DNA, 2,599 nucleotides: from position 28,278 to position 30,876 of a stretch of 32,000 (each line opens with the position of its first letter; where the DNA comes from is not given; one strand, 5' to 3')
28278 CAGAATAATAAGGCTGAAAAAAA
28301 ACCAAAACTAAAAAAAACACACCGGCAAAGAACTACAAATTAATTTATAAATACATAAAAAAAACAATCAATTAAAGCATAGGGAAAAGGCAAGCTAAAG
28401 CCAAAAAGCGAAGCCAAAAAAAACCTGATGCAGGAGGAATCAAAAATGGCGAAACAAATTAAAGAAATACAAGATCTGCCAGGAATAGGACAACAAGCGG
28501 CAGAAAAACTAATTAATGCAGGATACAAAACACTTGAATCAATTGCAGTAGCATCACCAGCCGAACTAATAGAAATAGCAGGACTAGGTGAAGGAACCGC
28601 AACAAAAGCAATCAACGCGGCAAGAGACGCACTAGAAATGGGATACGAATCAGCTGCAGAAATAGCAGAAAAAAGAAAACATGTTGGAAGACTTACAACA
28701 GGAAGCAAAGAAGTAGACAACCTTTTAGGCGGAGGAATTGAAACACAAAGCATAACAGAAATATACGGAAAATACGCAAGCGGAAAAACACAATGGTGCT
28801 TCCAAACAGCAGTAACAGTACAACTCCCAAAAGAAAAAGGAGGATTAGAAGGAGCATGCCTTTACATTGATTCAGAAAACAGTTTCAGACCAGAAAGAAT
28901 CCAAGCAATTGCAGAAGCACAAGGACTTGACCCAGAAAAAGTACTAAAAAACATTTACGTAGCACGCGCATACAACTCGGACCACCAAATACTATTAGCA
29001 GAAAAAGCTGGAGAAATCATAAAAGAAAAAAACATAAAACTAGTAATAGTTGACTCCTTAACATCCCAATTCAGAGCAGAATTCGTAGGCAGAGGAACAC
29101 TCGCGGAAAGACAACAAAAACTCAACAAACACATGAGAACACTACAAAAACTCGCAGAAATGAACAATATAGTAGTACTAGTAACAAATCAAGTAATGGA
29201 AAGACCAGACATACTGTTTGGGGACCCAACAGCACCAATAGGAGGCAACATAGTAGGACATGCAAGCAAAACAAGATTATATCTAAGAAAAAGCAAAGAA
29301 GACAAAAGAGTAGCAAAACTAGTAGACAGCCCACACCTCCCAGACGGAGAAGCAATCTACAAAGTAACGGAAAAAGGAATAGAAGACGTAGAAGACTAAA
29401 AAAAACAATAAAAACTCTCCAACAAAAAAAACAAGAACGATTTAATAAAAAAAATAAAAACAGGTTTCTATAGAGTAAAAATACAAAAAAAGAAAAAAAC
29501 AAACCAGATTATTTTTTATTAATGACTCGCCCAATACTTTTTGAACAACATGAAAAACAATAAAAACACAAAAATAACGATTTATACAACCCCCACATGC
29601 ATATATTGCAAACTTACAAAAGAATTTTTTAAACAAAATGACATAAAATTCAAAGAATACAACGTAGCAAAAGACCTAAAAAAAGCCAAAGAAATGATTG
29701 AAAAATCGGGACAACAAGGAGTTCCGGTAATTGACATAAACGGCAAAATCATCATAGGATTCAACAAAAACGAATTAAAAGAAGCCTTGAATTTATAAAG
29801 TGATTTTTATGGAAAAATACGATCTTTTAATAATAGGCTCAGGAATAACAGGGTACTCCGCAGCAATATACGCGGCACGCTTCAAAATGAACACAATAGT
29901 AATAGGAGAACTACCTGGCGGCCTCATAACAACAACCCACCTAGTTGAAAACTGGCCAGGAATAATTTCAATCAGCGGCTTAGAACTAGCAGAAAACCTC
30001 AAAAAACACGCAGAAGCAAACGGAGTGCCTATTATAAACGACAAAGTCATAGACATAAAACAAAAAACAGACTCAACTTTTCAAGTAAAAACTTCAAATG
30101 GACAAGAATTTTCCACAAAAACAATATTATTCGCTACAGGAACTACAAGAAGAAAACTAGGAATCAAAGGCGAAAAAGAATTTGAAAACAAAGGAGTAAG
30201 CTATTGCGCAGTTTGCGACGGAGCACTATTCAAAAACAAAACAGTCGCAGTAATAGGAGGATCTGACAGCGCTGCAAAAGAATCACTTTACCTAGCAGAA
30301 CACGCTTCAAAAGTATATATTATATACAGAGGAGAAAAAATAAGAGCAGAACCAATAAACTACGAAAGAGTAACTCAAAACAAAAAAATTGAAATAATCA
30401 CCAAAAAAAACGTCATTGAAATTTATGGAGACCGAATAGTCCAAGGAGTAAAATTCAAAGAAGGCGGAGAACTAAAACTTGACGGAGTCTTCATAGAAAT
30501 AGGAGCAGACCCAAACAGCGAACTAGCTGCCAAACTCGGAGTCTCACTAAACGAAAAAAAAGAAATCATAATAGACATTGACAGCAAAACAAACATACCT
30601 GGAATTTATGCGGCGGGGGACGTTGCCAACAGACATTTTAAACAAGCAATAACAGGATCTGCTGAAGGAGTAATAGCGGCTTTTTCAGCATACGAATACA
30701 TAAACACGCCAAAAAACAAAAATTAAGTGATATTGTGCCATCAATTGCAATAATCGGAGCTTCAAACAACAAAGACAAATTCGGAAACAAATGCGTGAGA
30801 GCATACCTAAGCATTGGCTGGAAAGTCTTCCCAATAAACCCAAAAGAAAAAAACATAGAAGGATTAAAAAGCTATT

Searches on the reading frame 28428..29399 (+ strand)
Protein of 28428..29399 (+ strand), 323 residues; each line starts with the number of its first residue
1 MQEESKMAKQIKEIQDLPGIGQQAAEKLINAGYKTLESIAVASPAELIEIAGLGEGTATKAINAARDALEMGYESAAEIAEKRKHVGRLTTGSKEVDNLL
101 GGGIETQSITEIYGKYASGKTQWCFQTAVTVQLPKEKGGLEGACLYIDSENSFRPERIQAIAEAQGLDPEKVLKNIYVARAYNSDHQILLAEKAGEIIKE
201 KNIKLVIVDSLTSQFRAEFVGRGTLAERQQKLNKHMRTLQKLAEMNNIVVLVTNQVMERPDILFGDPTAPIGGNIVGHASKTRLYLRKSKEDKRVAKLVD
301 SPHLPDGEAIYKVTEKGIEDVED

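Call 12: search_protein_families(library=pfam, proteins=[window:28428-29399:+])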
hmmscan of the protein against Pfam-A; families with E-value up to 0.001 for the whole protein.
window:28428-29399:+ (323 aa): 10 families
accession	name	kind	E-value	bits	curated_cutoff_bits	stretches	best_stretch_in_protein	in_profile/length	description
PF08423.17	Rad51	-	1.7e-95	319.4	22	1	82-321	1-244/244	Rad51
PF00154.27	RecA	-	4.2e-18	66.2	27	1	71-296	14-228/262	recA bacterial DNA recombination protein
PF14520.12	HHH_5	-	2.3e-11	44.4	27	1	12-67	2-57/57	Helix-hairpin-helix domain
PF06745.19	ATPase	-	2.7e-07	30.6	26.6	1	90-287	2-188/231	KaiC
PF11731.14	Cdd1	-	5.6e-07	30.1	25.5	1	9-49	3-43/86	Pathogenicity locus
PF00633.29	HHH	-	8.4e-07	29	24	0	35-59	1-25/30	Helix-hairpin-helix motif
PF13481.12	AAA_25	-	1.9e-06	28.1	27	1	86-217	12-158/195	AAA domain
PF10391.15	DNA_pol_lambd_f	-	7.1e-05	23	29.8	0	14-42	3-31/51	Fingers domain of DNA polymerase lambda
PF12826.13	HHH_2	-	0.00022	21.7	27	1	18-59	9-49/64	Helix-hairpin-helix motif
PF03796.21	DnaB_C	-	0.0008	19.3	27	0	190-256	117-178/255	DnaB-like helicase C terminal domain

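Call 18: find_encoding_contigs(protein=window:28428-29399:+, flank=10000, max_places=10)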
Protein window:28428-29399:+ (323 aa): 3 contigs read that carry it; 2 places shown.
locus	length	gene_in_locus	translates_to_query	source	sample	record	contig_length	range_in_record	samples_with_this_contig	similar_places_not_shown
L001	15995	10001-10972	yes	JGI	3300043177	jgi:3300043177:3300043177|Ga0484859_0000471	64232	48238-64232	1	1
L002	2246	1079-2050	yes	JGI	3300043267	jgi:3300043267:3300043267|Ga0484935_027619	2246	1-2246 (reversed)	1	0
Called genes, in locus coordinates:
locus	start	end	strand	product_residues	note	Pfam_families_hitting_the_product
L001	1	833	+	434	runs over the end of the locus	PF02881:SRP54_N, PF00448:SRP54, PF13207:AAA_17 (weak)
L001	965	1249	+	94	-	PF21473:OB_Ssb-like, PF01336:tRNA_anti-codon (weak)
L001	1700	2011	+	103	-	PF01938:TRAM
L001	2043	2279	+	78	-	-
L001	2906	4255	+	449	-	PF02881:SRP54_N, PF00448:SRP54, PF02978:SRP_SPB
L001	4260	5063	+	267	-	PF01478:Peptidase_A24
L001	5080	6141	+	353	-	PF00383:dCMP_cyt_deam_1, PF14437:MafB19-deam, PF01872:RibD_C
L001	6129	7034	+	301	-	PF01370:Epimerase, PF02719:Polysacc_synt_2 (faint), PF04321:RmlD_sub_bind, PF13460:NAD_binding_10, PF01073:3Beta_HSD, PF16363:GDP_Man_Dehyd, PF07993:NAD_binding_4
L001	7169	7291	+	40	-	-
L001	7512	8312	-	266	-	PF01884:PcrB, PF00977:His_biosynth (faint)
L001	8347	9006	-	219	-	PF23023:Anti-Pycsar_Apyc1, PF00753:Lactamase_B, PF19583:ODP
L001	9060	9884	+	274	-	PF21473:OB_Ssb-like (faint), PF01336:tRNA_anti-codon (weak)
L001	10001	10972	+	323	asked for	PF00633:HHH (faint), PF11731:Cdd1 (weak), PF14520:HHH_5, PF00154:RecA_N, PF13481:AAA_25 (weak), PF06745:ATPase (weak), PF08423:Rad51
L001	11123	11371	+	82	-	PF00462:Glutaredoxin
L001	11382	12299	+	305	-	PF00890:FAD_binding_2 (faint), PF01266:DAO (faint), PF03486:HI0933_like (faint), PF07992:Pyr_redox_2, PF13738:Pyr_redox_3, PF00070:Pyr_redox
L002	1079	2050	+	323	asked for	PF00633:HHH (faint), PF11731:Cdd1 (weak), PF14520:HHH_5, PF00154:RecA_N, PF13481:AAA_25 (weak), PF06745:ATPase (weak), PF08423:Rad51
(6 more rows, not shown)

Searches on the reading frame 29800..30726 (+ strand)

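Call 12: search_protein_families(library=pfam, proteins=[window:29800-30726:+])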
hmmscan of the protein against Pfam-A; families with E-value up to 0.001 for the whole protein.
window:29800-30726:+ (308 aa): 7 families
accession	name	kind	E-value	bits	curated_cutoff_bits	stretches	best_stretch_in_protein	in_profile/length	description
PF07992.20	Pyr_redox_2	-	8.4e-49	167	26.1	1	7-290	1-291/291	Pyridine nucleotide-disulphide oxidoreductase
PF13738.12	Pyr_redox_3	-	3e-22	79.7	30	1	58-273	78-305/305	Pyridine nucleotide-disulphide oxidoreductase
PF00070.33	Pyr_redox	-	8.6e-13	49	22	1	149-221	2-81/82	Pyridine nucleotide-disulphide oxidoreductase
PF01266.30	DAO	-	4.4e-08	33.5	27.9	0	61-116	149-205/353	FAD dependent oxidoreductase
PF00890.30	FAD_binding_2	-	1.2e-06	28.4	20.4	0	8-37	1-30/414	FAD binding domain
PF03486.20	HI0933_like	-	3.8e-05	23.7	50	0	62-123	110-173/244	HI0933-like protein Rossmann domain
PF01134.28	GIDA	-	5.4e-05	22.9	22.1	0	73-129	108-164/391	Glucose inhibited division protein A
